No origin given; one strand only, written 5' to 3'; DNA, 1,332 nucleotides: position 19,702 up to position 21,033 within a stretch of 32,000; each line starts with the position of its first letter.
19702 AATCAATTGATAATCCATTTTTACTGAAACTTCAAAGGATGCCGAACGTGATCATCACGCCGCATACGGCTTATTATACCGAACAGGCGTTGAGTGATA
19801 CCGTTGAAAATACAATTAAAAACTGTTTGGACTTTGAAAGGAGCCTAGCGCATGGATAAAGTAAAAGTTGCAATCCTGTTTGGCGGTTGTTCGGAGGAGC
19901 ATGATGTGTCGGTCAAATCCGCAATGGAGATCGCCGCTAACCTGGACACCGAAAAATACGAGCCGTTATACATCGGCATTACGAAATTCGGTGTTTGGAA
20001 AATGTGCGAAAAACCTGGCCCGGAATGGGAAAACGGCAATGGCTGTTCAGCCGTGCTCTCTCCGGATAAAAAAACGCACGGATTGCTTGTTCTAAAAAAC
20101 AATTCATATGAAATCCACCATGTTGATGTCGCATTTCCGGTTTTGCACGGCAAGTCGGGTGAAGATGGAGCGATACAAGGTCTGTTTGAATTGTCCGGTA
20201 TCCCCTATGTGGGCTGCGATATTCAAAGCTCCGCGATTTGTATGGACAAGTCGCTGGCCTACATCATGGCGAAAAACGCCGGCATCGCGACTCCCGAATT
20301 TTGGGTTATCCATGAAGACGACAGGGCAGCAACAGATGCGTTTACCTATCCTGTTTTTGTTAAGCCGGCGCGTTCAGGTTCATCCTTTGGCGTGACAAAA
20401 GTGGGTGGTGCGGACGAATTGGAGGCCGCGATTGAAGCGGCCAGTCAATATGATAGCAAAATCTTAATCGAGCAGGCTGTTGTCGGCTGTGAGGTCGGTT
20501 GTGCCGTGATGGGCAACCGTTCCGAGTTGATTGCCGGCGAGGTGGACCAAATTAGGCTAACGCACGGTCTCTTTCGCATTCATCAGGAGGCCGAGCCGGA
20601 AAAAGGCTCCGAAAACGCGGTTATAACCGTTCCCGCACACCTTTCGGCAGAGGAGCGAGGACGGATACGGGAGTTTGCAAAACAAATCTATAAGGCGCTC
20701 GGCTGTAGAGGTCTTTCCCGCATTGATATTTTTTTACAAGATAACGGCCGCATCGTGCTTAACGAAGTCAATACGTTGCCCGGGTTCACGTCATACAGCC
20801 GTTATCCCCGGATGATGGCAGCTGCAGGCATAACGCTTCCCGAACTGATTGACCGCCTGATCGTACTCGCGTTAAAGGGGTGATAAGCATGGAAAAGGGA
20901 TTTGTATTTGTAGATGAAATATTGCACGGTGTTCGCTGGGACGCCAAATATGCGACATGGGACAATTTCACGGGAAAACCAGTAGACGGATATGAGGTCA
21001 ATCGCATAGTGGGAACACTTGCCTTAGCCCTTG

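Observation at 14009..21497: Complete glycopeptide-resistance cluster with a gene order that matches no classical van operon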

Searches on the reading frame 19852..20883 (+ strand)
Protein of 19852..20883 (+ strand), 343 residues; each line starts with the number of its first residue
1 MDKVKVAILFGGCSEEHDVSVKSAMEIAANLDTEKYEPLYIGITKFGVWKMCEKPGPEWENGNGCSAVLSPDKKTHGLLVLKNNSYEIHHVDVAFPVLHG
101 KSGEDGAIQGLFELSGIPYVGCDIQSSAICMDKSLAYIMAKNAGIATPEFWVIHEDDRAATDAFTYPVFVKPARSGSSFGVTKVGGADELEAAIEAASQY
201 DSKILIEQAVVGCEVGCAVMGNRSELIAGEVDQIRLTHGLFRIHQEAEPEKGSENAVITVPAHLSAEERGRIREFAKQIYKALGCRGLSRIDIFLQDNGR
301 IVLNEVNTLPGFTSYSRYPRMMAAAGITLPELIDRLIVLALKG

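Call 3: search_protein_families(library=ncbifam, proteins=[window:19852-20883:+])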
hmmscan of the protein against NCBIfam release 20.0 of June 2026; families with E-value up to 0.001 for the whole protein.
window:19852-20883:+ (343 aa): 52 families (the best 25 are shown)
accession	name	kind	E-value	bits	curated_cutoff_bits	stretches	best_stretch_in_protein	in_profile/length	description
NF012217.1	D_ala_D_lac_VanA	exception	3e-208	690.9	775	1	1-343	1-343/343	D-alanine--(R)-lactate ligase VanA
NF000206.1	D_ala_D_lac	equivalog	3e-197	654.5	550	1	1-342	1-342/342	D-alanine--(R)-lactate ligase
NF000470.1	D_ala_D_lac_VanM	exception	1.1e-189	629.9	760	1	1-342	1-342/343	D-alanine--(R)-lactate ligase VanM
NF012216.1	D_ala_D_lac_VanB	exception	1e-185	616.8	750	1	1-342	1-341/342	D-alanine--(R)-lactate ligase VanB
NF000144.1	D_ala_D_lac_VanF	exception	1.1e-180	600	750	1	1-343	1-343/343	D-alanine--(R)-lactate ligase VanF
NF012215.1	D_ala_D_lac_VanD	exception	7.6e-175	581.1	700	1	1-342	1-342/343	D-alanine--(R)-lactate ligase VanD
NF000372.1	D_ala_D_lac_VanI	exception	1.3e-166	554.1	700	1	1-341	1-341/341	D-alanine--(R)-lactate ligase VanI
NF000374.1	D_ala_D_lac_VanO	exception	6.4e-157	522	750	1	1-343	1-343/346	D-alanine--(R)-lactate ligase VanO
NF000129.1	D_ala_D_lac_Sc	exception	6.2e-156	518.9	650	1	1-343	1-343/346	D-alanine--(R)-lactate ligase VanA-Sc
NF000092.1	D_ala_D_lac_Ao2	exception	7.7e-145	482.4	700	1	1-343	1-343/348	D-alanine--(R)-lactate ligase VanA-Ao2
NF000091.3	D_ala_D_ser_VanG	exception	2.2e-119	398.3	495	1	5-340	2-343/344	D-alanine--D-serine ligase VanG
NF002528.0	PRK01966.1-4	subfamily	7.5e-108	360.6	262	1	1-342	2-360/366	D-alanine--D-alanine ligase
NF000207.3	D_ala_D_ser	equivalog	9.7e-97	324.1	520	1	5-340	2-339/342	D-alanine--D-serine ligase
TIGR01205.1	D_ala_D_alaTIGR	subfamily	4.3e-89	298.6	245.65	1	5-340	1-317/318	D-alanine--D-alanine ligase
NF002525.0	PRK01966.1-1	equivalog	6e-88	295.2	457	1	1-342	1-352/364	D-alanine--D-alanine ligase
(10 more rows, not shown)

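Call 4: search_protein_families(library=pfam, proteins=[window:19852-20883:+])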
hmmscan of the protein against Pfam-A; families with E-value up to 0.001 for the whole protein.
window:19852-20883:+ (343 aa): 6 families
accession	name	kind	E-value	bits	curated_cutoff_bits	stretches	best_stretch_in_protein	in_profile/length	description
PF07478.18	Dala_Dala_lig_C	-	3.9e-62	209.8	24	1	140-337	2-203/204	D-ala D-ala ligase C-terminus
PF01820.27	Dala_Dala_lig_N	-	9.2e-35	120.2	34.6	1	5-122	1-121/121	D-ala D-ala ligase N-terminus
PF02222.28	ATP-grasp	-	1.1e-11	45.2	27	1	139-307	2-160/179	ATP-grasp domain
PF13535.11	ATP-grasp_4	-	1.7e-07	31.4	27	1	165-309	2-151/160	ATP-grasp domain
PF02655.19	ATP-grasp_3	-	7.4e-06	26.6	23.2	1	130-307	1-154/160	ATP-grasp domain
PF02786.22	CPSase_L_D2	-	8.3e-06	25.9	19.8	1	154-308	27-178/211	Carbamoyl-phosphate synthase L chain, ATP binding domain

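Call 7: find_encoding_contigs(protein=window:19852-20883:+, flank=10000, max_places=10)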
Protein window:19852-20883:+ (343 aa): no gene with exactly this product is on record in the collection.

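Call 8: find_related_loci(query=window:19852-20883:+, collection=genome_contigs, flank=10000)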
Query window:19852-20883:+ (343 aa) in genome_contigs; peptide patterns used: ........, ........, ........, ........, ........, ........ (x = any residue, [..] = any of these).
67 stretches matched a pattern; 11 encode a relative of the query (tblastn E <= 1e-3); 11 distinct loci.
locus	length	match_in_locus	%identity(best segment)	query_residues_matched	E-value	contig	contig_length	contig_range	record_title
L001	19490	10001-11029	98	1-343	0e+0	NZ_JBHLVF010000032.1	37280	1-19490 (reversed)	Paenibacillus mendelii strain CCM 4839 platanus_K_default_38, whole genome shotgun sequence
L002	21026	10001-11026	84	1-342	0e+0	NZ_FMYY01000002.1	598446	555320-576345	Paenibacillus sp. cl123, whole genome shotgun sequence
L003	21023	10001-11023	75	1-342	2e-178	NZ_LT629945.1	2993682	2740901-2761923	Angelakisella massiliensis strain Marseille-P3217T, whole genome shotgun sequence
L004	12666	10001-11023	75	1-342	3e-178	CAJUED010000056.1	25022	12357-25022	MAG TPA_asm: uncultured Lachnospiraceae bacterium isolate MGBC129192 genome assembly, contig: MGBC129192.56, whole genom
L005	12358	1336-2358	75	1-342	8e-178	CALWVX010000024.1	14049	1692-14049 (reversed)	MAG: uncultured Oscillospiraceae bacterium isolate BRZ_GA__bin114 genome assembly, contig: BRZ_GA__NODE_6150_length_1404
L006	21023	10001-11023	75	1-342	1e-177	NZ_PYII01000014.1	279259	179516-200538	Enterocloster lavalensis strain KCTC 15153 scaffold_13, whole genome shotgun sequence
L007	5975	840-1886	44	5-342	2e-91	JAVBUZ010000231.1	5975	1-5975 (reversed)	MAG: Lachnospiraceae bacterium isolate EPI_MAG_00295 c_000006272419, whole genome shotgun sequence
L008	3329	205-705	79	178-343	1e-81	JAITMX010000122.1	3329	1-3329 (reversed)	MAG: Eubacteriales Family XIII. Incertae Sedis bacterium isolate Po218_bin102 k119_4917301, whole genome shotgun sequenc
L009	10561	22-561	67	163-342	6e-77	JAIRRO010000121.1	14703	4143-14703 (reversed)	MAG: Oscillospiraceae bacterium isolate Ct408_bin118 k119_5316039, whole genome shotgun sequence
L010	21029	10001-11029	43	1-342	4e-89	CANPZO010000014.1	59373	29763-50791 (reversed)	MAG: uncultured Clostridia bacterium isolate Lapin-001__bin64 genome assembly, contig: Lapin-001__NODE_735_length_59373_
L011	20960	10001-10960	31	3-337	2e-47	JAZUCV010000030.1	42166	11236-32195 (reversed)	MAG: Tidjanibacter sp. isolate T1900045313_YK20190002.MAGScoT_cleanbin_000023 SGB_6251_k141_1051032, whole genome shotgu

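Call 9: find_homologous_proteins(query=window:19852-20883:+, max_evalue=1e-50)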
Query window:19852-20883:+ (343 aa): 7810 proteins with E <= 1e-50 among 8000 candidates; the best 120 are listed.
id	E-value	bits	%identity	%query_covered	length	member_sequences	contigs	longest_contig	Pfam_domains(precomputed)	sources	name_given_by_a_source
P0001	2.5e-228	775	100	100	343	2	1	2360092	PF01820.28,PF13535.12,PF02786.23,PF02222.28,PF02655.20,PF07478.19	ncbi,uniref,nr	ncbi:D-alanine--(R)-lactate ligase [Paenibacillus nasutitermitis]|uniref:D-alanine--D-alanine ligase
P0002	1.1e-200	684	88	100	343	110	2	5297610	PF01820.28,PF13535.12,PF02786.23,PF02222.28,PF02655.20,PF07478.19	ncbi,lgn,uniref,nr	ncbi:D-alanine--(R)-lactate ligase [Brevibacillus sp. VP]|uniref:D-alanine--(R)-lactate ligase n=1 T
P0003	4.7e-199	678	88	100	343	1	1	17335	PF01820.28,PF13535.12,PF02786.23,PF02222.28,PF02655.20,PF07478.19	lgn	-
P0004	2.8e-197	673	87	100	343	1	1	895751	PF01820.28,PF13535.12,PF02786.23,PF02222.28,PF02655.20,PF07478.19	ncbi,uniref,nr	ncbi:D-alanine--(R)-lactate ligase [Paenibacillus alkalitolerans]|uniref:D-alanine--(R)-lactate liga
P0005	1.0e-196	671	86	100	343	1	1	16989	PF01820.28,PF13535.12,PF02786.23,PF02222.28,PF02655.20,PF07478.19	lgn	-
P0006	2.0e-196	670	87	100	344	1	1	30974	PF01820.28,PF13535.12,PF02786.23,PF02222.28,PF02655.20,PF07478.19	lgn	-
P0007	9.6e-196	668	86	100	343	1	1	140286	PF01820.28,PF13535.12,PF02786.23,PF02222.28,PF07478.19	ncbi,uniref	ncbi:D-alanine--(R)-lactate ligase [Paenibacillus macerans]|uniref:D-alanine--(R)-lactate ligase n=1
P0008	2.0e-195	666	86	99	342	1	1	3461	PF01820.28,PF13535.12,PF02786.23,PF02222.28,PF02655.20,PF07478.19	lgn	-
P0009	4.3e-194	662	85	100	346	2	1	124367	PF01820.28,PF13535.12,PF02786.23,PF02222.28,PF02655.20,PF07478.19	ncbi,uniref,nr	ncbi:D-alanine--(R)-lactate ligase [Cohnella zeiphila]|uniref:D-alanine--D-alanine ligase n=1 Tax=Co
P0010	1.4e-193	660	86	100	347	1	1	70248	PF01820.28,PF13535.12,PF02786.23,PF02222.28,PF02655.20,PF07478.19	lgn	-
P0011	1.6e-193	660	85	100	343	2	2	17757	PF01820.28,PF13535.12,PF02786.23,PF02222.28,PF02655.20,PF07478.19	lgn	-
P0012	2.2e-193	660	85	100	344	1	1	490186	PF01820.28,PF13535.12,PF02786.23,PF02222.28,PF02655.20,PF07478.19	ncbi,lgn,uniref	ncbi:D-alanine--(R)-lactate ligase [Paenibacillus lautus]|uniref:D-alanine--(R)-lactate ligase n=1 T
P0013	3.5e-192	656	85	100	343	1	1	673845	PF01820.28,PF13535.12,PF02222.28,PF02655.20,PF07478.19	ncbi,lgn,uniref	ncbi:D-alanine--(R)-lactate ligase [Paenibacillus oryzisoli]|uniref:D-alanine--(R)-lactate ligase n=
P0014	2.7e-191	653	85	100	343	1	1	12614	PF01820.28,PF13535.12,PF02786.23,PF02222.28,PF02655.20,PF07478.19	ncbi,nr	ncbi:MAG: D-alanine--(R)-lactate ligase [Paenibacillaceae bacterium]|nr:D-alanine--(R)-lactate ligas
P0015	4.5e-190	649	84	100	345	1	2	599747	PF01820.28,PF13535.12,PF02786.23,PF02222.28,PF07478.19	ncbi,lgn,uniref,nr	ncbi:D-alanine---(R)-lactate ligase [Paenibacillus sp. UNCCL117]|uniref:D-alanine--(R)-lactate ligas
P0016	2.2e-189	647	83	99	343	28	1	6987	PF01820.28,PF13535.12,PF02786.23,PF02222.28,PF02655.20,PF07478.19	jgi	jgi:D-alanine---(R)-lactate ligase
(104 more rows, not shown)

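Call 13: find_encoding_contigs(protein=P0001, flank=10000, max_places=3)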
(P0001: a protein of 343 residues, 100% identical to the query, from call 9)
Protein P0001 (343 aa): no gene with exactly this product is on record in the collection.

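Call 14: find_encoding_contigs(protein=P0002, flank=10000, max_places=3)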
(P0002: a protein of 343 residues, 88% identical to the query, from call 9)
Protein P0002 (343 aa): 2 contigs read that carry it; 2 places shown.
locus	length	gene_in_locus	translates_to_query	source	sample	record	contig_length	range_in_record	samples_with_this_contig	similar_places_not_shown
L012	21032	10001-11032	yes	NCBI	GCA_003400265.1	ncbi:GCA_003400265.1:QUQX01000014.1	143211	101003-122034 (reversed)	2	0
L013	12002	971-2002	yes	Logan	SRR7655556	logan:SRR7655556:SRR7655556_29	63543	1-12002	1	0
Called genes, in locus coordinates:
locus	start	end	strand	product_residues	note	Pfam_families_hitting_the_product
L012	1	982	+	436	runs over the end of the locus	PF05977:MFS_3, PF07690:MFS_1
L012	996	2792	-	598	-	PF00989:PAS (weak), PF08448:PAS_4 (weak), PF13596:PAS_10 (weak), PF13426:PAS_9, PF00158:Sigma54_activat, PF14532:Sigma54_activ_2, PF25601:AAA_lid_14, PF02954:HTH_8, +3 more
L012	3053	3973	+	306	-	PF01619:Pro_dh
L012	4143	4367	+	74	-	-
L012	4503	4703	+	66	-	-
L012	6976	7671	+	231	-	PF00072:Response_reg, PF00486:Trans_reg_C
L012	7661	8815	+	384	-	PF00512:HisKA, PF02518:HATPase_c, PF14501:HATPase_c_5 (weak)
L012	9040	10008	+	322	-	PF00389:2-Hacid_dh, PF02826:2-Hacid_dh_C, PF03446:NAD_binding_2 (weak)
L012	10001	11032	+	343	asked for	PF01820:Dala_Dala_lig_N, PF02222:ATP-grasp, PF02655:ATP-grasp_3 (weak), PF02786:CPSase_L_D2 (weak), PF07478:Dala_Dala_lig_C, PF13535:ATP-grasp_4 (weak)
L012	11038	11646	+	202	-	PF01427:Peptidase_M15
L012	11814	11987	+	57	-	-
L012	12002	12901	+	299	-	PF02557:VanY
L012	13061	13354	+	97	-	PF04892:VanZ-LLP1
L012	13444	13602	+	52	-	-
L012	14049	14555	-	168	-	PF13302:Acetyltransf_3, PF13420:Acetyltransf_4 (weak), PF00583:Acetyltransf_1, PF13673:Acetyltransf_10, PF13508:Acetyltransf_7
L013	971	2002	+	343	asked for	PF01820:Dala_Dala_lig_N, PF02222:ATP-grasp, PF02655:ATP-grasp_3 (weak), PF02786:CPSase_L_D2 (weak), PF07478:Dala_Dala_lig_C, PF13535:ATP-grasp_4 (weak)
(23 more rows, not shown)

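Call 15: find_encoding_contigs(protein=P0004, flank=10000, max_places=2)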
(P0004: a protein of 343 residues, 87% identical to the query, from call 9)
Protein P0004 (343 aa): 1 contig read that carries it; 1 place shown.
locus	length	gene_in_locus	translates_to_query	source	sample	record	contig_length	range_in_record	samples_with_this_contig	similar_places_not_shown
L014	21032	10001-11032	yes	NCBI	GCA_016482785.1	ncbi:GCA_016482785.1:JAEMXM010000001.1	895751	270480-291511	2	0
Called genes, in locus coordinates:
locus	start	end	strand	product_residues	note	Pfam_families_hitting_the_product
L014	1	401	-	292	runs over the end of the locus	PF00561:Abhydrolase_1, PF12697:Abhydrolase_6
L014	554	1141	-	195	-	PF00440:TetR_N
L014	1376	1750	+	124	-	PF00293:NUDIX (weak)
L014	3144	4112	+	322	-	-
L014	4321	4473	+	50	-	-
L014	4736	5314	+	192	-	PF07833:Cu_amine_oxidN1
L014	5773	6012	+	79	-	-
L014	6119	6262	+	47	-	-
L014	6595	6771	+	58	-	PF00293:NUDIX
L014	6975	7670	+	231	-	PF00072:Response_reg, PF00486:Trans_reg_C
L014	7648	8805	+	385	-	PF00512:HisKA, PF02518:HATPase_c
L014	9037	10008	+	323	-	PF00389:2-Hacid_dh, PF02826:2-Hacid_dh_C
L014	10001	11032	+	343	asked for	PF01820:Dala_Dala_lig_N, PF02222:ATP-grasp, PF02655:ATP-grasp_3 (weak), PF02786:CPSase_L_D2 (weak), PF07478:Dala_Dala_lig_C, PF13535:ATP-grasp_4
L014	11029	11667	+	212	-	PF01427:Peptidase_M15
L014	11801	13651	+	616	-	PF13522:GATase_6, PF13537:GATase_7, PF12481:DUF3700 (weak), PF00733:Asn_synthase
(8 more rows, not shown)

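Call 51: search_protein_families(library=pfam, proteins=[L001:158-910:+, L001:1195-2178:+, L001:2707-3546:+, L001:12083-13150:+, L001:13817-14674:+, L001:15085-16287:+], max_evalue=0.001)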
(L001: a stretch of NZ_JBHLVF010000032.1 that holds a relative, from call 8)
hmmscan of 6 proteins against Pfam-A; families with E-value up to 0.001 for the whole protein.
L001:158-910:+ (250 aa): 0 families

L001:1195-2178:+ (327 aa): 1 family
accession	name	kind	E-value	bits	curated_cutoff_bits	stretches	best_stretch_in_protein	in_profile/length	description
PF01068.26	DNA_ligase_A_M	-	7.5e-33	114.4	26.2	1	25-220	2-204/204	ATP dependent DNA ligase domain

L001:2707-3546:+ (279 aa): 1 family
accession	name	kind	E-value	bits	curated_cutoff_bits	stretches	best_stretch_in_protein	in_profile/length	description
PF01080.22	Presenilin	-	0.0003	20.1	34.3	1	7-142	176-308/408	Presenilin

L001:12083-13150:+ (355 aa): 4 families
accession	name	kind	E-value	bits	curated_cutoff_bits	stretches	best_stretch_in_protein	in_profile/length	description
PF03033.26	Glyco_transf_28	-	8.4e-44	149.5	26.2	1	4-141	1-138/139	Glycosyltransferase family 28 N-terminal domain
PF04101.22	Glyco_tran_28_C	-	9.4e-31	107.5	22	1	187-337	1-155/166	Glycosyltransferase family 28 C-terminal domain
PF13528.12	Glyco_trans_1_3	-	1.7e-05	24.6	25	1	218-315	220-314/322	Glycosyl transferase family 1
PF13579.12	Glyco_trans_4_4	-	0.00016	22.5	29.7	1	19-137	8-117/158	Glycosyl transferase 4-like domain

L001:13817-14674:+ (285 aa): 5 families
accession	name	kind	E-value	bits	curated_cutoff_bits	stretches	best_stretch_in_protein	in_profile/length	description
PF07729.17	FCD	-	3.8e-28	98.9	24.3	1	149-275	1-124/125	FCD domain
PF00392.27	GntR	-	1.1e-17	63.8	27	1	64-126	2-64/64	Bacterial regulatory proteins, gntR family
PF14502.12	HTH_41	-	0.00012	21.8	25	1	84-126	4-48/48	Helix-turn-helix domain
PF02082.26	Rrf2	-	0.00028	21.5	30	1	82-123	19-61/132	Iron-dependent Transcriptional regulator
PF14394.12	DUF4423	-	0.00048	20.4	30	1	58-187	9-142/165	Domain of unknown function (DUF4423)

L001:15085-16287:+ (400 aa): 2 families
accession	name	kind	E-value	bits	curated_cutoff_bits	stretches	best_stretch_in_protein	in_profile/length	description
PF07690.21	MFS_1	-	1.6e-36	126.4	33.4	2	17-353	3-339/347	Major Facilitator Superfamily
PF05977.19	MFS_3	-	1.2e-26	93.8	27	1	17-393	17-392/524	Transmembrane secretion effector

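Call 60: search_solved_structures(query=window:19852-20883:+, max_evalue=1e-30)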
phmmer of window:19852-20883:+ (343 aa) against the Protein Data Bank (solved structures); distinct sequences matched with E-value up to 1e-30: 36.
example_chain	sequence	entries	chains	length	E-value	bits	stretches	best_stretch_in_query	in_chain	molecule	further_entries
1e4e_A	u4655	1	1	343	1e-190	636.1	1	1-343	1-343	VANCOMYCIN/TEICOPLANIN A-TYPE RESISTANCE PROTEIN VANA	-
1e4e_B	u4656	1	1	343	7.1e-190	633.4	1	1-343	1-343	VANCOMYCIN/TEICOPLANIN A-TYPE RESISTANCE PROTEIN VANA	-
3se7_A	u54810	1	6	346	3.3e-153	512.8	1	4-343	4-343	VanA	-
4fu0_A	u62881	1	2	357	1.6e-91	310.1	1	2-339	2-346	D-alanine--D-alanine ligase 7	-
3r5f_A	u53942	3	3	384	8.2e-69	235.4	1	1-342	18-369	D-alanine--D-alanine ligase 1 | D-alanine--D-alanine ligase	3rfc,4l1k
3e5n_A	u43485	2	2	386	8.4e-69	235.4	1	1-342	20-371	D-alanine-D-alanine ligase A | D-alanine--D-alanine ligase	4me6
3i12_A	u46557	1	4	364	2.9e-67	230.3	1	1-342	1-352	D-alanine-D-alanine ligase A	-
3q1k_A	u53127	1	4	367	3e-67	230.3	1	1-342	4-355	D-alanine--D-alanine ligase A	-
7u56_A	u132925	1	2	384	2.3e-65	224.1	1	1-342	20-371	D-alanine--D-alanine ligase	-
3lwb_A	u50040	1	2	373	1.6e-64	221.3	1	3-338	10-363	D-alanine--D-alanine ligase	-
2fb9_A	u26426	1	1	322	5.1e-53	183.5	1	3-341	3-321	D-alanine:D-alanine ligase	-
6u1c_A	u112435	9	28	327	6.7e-53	183.1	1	4-341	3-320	D-alanine--D-alanine ligase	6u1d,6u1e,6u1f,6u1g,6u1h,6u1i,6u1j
2yzg_A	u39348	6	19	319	1.2e-52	182.3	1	5-341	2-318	D-alanine--D-alanine ligase | D-alanine-D-alanine ligase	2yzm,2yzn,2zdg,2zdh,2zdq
2i80_A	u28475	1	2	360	2.1e-52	181.5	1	2-340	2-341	D-alanine-D-alanine ligase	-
2i87_A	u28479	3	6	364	2.2e-52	181.4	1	2-340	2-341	D-alanine-D-alanine ligase | D-alanine--D-alanine ligase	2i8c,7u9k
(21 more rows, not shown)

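Call 64: find_encoding_contigs(protein=P0003, flank=8000, max_places=1)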
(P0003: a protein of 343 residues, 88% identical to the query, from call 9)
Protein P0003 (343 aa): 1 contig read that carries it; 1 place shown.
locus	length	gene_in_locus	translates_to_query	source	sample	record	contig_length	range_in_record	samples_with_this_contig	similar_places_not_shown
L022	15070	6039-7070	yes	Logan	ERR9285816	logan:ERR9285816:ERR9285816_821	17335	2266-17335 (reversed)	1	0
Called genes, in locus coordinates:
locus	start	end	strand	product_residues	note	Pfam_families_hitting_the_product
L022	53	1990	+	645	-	PF00488:MutS_V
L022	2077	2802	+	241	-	PF01925:TauE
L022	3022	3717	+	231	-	PF00072:Response_reg, PF00486:Trans_reg_C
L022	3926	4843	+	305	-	PF00512:HisKA, PF02518:HATPase_c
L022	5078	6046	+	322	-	PF00389:2-Hacid_dh, PF02826:2-Hacid_dh_C, PF03446:NAD_binding_2 (weak)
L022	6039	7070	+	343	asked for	PF01820:Dala_Dala_lig_N, PF02222:ATP-grasp, PF02655:ATP-grasp_3 (weak), PF02786:CPSase_L_D2 (weak), PF07478:Dala_Dala_lig_C, PF13535:ATP-grasp_4 (weak)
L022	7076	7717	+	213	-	PF01427:Peptidase_M15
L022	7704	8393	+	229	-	PF00392:GntR, PF14502:HTH_41 (weak), PF07729:FCD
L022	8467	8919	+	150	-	-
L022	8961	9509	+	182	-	PF13847:Methyltransf_31, PF08241:Methyltransf_11 (weak), PF08242:Methyltransf_12 (weak), PF13649:Methyltransf_25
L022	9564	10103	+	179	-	PF05163:DinB (faint), PF07609:DUF1572 (faint), PF04978:MST (weak), PF12867:DinB_2 (faint)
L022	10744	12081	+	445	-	PF01547:SBP_bac_1, PF13416:SBP_bac_8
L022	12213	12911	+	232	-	PF01177:Asp_Glu_race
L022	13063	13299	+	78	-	-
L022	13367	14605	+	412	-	PF05977:MFS_3, PF13347:MFS_2 (faint), PF07690:MFS_1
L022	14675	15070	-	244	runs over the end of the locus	-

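Call 65: find_encoding_contigs(protein=P0006, flank=8000, max_places=1)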
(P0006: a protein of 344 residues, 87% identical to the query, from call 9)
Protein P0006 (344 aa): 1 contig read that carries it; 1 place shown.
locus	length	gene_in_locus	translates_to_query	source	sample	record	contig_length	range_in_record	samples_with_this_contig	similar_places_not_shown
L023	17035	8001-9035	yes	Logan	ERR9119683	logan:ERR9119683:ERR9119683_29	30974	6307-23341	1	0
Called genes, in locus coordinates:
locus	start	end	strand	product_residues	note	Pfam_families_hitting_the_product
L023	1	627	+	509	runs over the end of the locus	PF00496:SBP_bac_5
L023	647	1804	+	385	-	PF01546:Peptidase_M20, PF07687:M20_dimer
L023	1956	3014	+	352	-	PF00144:Beta-lactamase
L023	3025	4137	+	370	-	PF02746:MR_MLE_N, PF13378:MR_MLE_C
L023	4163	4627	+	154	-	PF14588:YjgF_endoribonc, PF01042:Ribonuc_L-PSP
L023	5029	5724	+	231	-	PF00072:Response_reg, PF00486:Trans_reg_C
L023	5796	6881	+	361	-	PF00512:HisKA, PF02518:HATPase_c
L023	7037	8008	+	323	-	PF00389:2-Hacid_dh, PF02826:2-Hacid_dh_C, PF03446:NAD_binding_2 (weak)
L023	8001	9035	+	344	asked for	PF01820:Dala_Dala_lig_N, PF02222:ATP-grasp, PF02655:ATP-grasp_3 (weak), PF02786:CPSase_L_D2 (weak), PF07478:Dala_Dala_lig_C, PF13535:ATP-grasp_4 (weak)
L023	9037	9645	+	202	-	PF01427:Peptidase_M15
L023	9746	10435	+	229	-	PF00392:GntR, PF14502:HTH_41 (weak), PF07729:FCD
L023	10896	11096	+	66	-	-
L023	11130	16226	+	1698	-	PF07940:Hepar_II_III_C (weak), PF02368:Big_2 (faint), PF22359:Big-like (faint), PF26918:Ig_Eae (faint)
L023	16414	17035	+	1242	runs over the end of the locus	PF02018:CBM_4_9 (faint), PF07940:Hepar_II_III_C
